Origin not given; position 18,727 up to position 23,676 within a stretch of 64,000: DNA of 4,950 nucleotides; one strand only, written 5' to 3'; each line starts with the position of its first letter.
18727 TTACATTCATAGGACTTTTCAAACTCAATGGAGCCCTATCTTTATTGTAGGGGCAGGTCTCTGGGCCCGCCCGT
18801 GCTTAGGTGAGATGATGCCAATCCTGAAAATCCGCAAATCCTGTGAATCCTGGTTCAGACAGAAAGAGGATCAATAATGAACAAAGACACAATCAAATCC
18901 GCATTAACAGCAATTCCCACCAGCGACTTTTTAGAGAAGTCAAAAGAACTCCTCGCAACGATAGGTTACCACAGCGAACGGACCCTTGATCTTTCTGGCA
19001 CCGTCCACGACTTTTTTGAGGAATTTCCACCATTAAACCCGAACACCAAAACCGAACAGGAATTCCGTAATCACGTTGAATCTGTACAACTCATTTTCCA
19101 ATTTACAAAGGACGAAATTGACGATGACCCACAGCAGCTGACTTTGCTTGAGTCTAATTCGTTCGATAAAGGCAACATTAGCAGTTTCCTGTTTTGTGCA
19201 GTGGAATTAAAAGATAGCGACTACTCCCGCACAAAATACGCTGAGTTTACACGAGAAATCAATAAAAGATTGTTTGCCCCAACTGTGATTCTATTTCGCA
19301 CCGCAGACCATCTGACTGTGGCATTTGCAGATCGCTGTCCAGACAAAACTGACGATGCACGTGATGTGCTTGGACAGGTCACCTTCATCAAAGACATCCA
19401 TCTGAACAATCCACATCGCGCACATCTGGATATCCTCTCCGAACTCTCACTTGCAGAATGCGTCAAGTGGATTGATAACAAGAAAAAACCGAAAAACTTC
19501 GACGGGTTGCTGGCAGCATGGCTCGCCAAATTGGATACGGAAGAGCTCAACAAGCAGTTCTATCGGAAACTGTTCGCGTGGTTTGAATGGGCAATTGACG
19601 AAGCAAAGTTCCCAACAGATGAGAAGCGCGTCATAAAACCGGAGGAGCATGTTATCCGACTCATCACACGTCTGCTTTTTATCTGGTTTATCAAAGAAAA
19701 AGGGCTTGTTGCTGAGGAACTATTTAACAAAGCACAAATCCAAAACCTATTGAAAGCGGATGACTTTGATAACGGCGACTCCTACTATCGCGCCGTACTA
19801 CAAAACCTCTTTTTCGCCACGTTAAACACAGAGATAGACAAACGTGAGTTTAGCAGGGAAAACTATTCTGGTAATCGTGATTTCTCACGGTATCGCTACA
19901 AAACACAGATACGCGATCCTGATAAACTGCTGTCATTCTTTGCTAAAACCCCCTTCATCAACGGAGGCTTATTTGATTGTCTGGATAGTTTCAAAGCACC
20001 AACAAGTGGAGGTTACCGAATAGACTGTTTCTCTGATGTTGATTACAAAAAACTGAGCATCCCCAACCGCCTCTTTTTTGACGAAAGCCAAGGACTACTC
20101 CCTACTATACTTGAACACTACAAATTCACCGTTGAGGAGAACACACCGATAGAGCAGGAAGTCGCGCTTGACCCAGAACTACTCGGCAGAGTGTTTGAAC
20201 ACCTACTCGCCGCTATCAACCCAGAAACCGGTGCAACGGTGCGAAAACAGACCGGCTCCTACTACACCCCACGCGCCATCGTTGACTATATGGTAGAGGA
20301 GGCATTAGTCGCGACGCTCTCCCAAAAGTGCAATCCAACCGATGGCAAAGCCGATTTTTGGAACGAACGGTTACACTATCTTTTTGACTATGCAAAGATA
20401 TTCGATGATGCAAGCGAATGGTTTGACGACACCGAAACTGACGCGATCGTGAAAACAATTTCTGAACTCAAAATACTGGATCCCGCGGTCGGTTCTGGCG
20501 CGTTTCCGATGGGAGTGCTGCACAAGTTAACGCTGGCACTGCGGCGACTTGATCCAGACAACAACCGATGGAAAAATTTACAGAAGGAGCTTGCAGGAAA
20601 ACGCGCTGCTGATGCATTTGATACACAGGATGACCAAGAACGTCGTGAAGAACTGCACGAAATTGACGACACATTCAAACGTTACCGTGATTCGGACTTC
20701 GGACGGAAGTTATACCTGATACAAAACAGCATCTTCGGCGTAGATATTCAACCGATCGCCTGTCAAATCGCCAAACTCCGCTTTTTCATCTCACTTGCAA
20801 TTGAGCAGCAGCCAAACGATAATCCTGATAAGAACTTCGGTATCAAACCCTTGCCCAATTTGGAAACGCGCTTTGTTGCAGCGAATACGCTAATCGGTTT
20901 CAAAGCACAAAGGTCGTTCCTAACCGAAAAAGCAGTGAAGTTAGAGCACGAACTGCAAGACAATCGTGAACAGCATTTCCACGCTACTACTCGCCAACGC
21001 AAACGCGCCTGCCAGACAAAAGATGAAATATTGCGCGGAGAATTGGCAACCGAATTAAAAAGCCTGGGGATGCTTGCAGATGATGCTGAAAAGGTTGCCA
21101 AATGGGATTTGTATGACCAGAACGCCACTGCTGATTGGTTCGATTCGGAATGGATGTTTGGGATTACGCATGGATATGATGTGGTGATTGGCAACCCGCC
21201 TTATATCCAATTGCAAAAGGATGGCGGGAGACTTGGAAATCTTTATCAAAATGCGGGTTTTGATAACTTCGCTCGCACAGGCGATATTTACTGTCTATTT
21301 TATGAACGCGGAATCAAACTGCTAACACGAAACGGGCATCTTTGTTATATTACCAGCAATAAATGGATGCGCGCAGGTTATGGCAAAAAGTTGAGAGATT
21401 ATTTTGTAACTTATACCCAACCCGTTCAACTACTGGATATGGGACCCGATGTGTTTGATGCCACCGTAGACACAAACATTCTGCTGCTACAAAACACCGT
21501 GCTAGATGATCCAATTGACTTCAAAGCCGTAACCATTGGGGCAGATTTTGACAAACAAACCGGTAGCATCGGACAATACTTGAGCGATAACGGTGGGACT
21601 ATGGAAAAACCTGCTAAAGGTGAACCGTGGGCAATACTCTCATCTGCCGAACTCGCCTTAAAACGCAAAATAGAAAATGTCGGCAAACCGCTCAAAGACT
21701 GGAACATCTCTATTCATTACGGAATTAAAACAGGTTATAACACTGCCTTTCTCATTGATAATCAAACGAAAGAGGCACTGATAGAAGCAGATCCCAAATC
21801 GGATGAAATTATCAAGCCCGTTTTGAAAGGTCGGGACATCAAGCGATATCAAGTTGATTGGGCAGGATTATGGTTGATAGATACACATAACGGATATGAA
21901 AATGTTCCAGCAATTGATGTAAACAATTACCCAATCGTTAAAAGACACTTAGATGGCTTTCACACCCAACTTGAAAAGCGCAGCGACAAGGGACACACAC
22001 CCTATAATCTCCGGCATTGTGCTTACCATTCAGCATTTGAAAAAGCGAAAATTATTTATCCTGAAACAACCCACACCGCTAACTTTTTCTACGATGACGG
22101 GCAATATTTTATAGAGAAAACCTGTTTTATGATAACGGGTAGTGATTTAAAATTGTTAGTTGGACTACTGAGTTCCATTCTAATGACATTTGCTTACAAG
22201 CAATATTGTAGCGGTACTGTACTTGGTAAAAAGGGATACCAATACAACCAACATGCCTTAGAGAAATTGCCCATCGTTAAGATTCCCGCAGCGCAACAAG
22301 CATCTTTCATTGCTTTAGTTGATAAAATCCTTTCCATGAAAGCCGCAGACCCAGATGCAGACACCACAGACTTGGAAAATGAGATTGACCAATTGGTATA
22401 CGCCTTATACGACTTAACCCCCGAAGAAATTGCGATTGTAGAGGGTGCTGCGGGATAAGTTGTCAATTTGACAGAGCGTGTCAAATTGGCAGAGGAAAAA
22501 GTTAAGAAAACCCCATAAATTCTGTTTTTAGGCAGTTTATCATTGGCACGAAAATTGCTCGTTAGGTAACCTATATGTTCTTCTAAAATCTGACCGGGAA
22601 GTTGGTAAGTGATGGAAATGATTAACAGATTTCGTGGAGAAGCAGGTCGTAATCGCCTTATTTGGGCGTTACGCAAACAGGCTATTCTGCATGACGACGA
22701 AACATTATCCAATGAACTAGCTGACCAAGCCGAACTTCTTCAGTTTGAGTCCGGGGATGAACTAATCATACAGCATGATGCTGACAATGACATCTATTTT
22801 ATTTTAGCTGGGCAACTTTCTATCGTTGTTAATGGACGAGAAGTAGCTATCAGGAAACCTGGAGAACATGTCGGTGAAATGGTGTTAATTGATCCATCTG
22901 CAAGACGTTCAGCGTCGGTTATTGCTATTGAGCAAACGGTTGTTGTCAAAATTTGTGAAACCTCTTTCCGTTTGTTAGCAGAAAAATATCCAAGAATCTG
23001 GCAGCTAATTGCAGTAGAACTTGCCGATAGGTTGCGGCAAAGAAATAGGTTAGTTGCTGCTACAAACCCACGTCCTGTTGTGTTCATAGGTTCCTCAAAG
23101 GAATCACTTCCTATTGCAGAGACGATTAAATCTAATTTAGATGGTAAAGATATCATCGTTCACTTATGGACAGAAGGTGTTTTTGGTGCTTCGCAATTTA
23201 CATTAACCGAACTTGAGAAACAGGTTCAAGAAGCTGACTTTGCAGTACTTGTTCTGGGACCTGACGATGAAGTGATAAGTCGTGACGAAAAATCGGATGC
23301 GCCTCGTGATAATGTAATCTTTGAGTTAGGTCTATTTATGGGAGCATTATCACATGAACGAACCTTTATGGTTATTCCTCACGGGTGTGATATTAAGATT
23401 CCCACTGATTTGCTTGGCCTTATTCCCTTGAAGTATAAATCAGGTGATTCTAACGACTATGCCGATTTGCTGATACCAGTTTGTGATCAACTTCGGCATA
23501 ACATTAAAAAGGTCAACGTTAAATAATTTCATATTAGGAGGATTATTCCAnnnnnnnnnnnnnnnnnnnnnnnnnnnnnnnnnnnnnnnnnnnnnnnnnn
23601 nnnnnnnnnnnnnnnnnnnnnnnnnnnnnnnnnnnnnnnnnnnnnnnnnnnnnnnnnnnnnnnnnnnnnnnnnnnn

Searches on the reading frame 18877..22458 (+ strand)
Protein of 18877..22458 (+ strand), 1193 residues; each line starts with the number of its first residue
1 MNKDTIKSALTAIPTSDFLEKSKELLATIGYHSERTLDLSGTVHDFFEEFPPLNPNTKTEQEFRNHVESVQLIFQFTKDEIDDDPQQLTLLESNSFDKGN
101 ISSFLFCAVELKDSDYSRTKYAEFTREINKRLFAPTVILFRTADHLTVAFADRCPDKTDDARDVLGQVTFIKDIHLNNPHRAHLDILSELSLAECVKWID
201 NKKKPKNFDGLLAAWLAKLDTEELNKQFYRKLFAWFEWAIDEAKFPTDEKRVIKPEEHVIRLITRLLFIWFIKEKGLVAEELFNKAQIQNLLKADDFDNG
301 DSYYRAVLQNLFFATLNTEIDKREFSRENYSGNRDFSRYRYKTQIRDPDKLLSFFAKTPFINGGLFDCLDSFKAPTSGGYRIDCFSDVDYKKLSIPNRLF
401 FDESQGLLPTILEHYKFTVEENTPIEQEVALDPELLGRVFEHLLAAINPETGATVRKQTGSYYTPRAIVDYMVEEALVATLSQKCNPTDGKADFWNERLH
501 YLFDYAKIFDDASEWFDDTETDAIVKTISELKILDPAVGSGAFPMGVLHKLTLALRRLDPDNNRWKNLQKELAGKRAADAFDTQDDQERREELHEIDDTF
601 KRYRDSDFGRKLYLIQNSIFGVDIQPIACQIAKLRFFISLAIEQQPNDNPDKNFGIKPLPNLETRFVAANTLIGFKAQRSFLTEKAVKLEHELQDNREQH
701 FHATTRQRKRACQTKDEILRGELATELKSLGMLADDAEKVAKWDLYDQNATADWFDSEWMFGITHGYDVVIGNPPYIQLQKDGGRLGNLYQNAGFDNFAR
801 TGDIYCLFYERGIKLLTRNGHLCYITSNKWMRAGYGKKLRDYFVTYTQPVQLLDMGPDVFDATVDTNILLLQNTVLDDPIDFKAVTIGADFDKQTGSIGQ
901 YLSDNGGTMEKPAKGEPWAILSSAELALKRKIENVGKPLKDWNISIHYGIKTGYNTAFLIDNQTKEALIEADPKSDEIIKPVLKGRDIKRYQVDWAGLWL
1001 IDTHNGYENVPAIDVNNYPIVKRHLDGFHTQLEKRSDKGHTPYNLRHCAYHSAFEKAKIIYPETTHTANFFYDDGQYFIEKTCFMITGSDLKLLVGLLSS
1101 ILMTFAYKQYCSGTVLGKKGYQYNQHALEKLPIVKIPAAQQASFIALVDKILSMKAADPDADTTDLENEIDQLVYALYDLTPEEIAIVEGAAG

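Call 14: search_protein_families(library=pfam, proteins=[window:18877-22458:+], max_evalue=0.01)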
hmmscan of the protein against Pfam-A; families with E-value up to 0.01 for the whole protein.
window:18877-22458:+ (1193 aa): 4 families
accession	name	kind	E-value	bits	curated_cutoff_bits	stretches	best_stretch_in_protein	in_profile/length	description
PF07669.17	Eco57I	-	1.5e-36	126.5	25.3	1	617-860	1-171/171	Eco57I restriction-modification methylase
PF12950.13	TaqI_C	-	1.4e-12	48.3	26.5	1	980-1133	1-118/118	TaqI-like C-terminal specificity domain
PF02384.22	N6_Mtase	-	1.5e-07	31.5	20.4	0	433-475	3-41/311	N-6 DNA Methylase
PF20473.4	MmeI_Mtase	-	0.0054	16.4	27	0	522-639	12-85/259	MmeI, DNA-methyltransferase domain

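Call 27: search_protein_families(library=padloc, proteins=[window:18877-22458:+], max_evalue=0.001)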
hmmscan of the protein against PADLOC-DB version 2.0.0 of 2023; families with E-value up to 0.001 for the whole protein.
window:18877-22458:+ (1193 aa): 52 families (the best 25 are shown)
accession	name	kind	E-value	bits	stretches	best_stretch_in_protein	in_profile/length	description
PDLC03601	REase_MTase_IIG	-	1.7e-134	448.1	3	687-1175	596-1092/1110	Type IIG restriction enzyme-methyltransferase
PDLC03596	REase_MTase_IIG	-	1.1e-130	435.6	2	610-1191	583-1145/1148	Type IIG restriction enzyme-methyltransferase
PDLC03612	REase_MTase_IIG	-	7e-126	420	2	765-1190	805-1245/1247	Type IIG restriction enzyme-methyltransferase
PDLC03609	REase_MTase_IIG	-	3.2e-54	182.1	1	765-1152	556-944/1066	Type IIG restriction enzyme-methyltransferase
PDLC03313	MTase_II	-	3.4e-33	113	1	761-1190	139-561/563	Type II methyltransferase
PDLC03604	REase_MTase_IIG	-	7.7e-28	95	2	714-1080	483-872/1011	Type IIG restriction enzyme-methyltransferase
PDLC03226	MTase_II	-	4.2e-26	89.7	2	912-1181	300-575/579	Type II methyltransferase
PDLC03628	REase_MTase_IIG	-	4.5e-22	76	2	523-679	487-634/1100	Type IIG restriction enzyme-methyltransferase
PDLC02643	DrmMI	-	7.1e-21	71.8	3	939-1135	1014-1209/1347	DrmMI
PDLC02529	PglX|PglXI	-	5.6e-20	68.7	2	617-847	271-441/1189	PglX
PDLC03250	MTase_II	-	7.6e-20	69.2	1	765-1188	339-768/775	Type II methyltransferase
PDLC02527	PglX|PglXI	-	1.2e-17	61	2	765-878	555-663/1332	PglX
PDLC03335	MTase_II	-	2.9e-17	60.6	1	758-1128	187-566/607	Type II methyltransferase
PDLC02521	PglX|PglXI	-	7e-17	58.7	1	615-868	348-584/1174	PglX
PDLC03629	REase_MTase_IIG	-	3.2e-16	56.3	1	764-996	568-817/1182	Type IIG restriction enzyme-methyltransferase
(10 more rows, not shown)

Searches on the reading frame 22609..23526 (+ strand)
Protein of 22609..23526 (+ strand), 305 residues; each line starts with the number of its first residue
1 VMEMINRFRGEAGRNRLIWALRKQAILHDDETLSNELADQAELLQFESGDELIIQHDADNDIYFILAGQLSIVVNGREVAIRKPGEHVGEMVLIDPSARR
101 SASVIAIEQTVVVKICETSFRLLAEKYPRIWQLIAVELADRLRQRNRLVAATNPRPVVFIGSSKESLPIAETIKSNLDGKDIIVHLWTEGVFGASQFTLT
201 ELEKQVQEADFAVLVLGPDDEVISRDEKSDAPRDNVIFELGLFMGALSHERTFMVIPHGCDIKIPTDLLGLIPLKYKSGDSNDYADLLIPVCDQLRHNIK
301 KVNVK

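Call 14: search_protein_families(library=pfam, proteins=[window:22609-23526:+], max_evalue=0.01)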
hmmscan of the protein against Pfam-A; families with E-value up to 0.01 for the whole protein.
window:22609-23526:+ (305 aa): 2 families
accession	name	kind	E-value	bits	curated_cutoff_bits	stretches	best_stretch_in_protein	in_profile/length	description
PF10137.14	CAP12-PCTIR_TIR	-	5.9e-30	104.1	24.7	1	158-277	2-118/119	CAP12/Pycsar effector protein, TIR domain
PF00027.35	cNMP_binding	-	7.5e-14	51.9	27.5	1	45-126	3-88/89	Cyclic nucleotide-binding domain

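Call 27: search_protein_families(library=padloc, proteins=[window:22609-23526:+], max_evalue=0.001)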
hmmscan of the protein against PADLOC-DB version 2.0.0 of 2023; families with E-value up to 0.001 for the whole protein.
window:22609-23526:+ (305 aa): 11 families
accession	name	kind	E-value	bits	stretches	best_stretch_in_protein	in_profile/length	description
PDLC00732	Effector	-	9.2e-118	390.5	1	4-303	1-298/301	TIR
PDLC00731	Effector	-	5.2e-117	388.2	1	2-304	1-303/306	TIR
PDLC02371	PycTIR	-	4.7e-104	345.8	1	4-303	1-286/288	-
PDLC00729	Effector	-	5.5e-39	132.4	1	155-300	3-146/310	TIR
PDLC00730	Effector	-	8.2e-30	102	1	4-150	19-164/299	TIR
PDLC05005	PDC-S35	-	7.3e-14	50.1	1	199-281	160-241/264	-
PDLC00734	PycC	-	9.6e-12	42.7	1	28-145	20-142/374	Pycsar cyclase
PDLC05006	PDC-S35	-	3.1e-11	41.1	1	200-280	125-208/231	-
PDLC05003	PDC-S35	-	2.9e-09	34.9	1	193-278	125-215/245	-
PDLC05007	PDC-S35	-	3.4e-09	34.8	1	201-280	176-255/278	-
PDLC05004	PDC-S35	-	3.7e-09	34.6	1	204-279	165-241/265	-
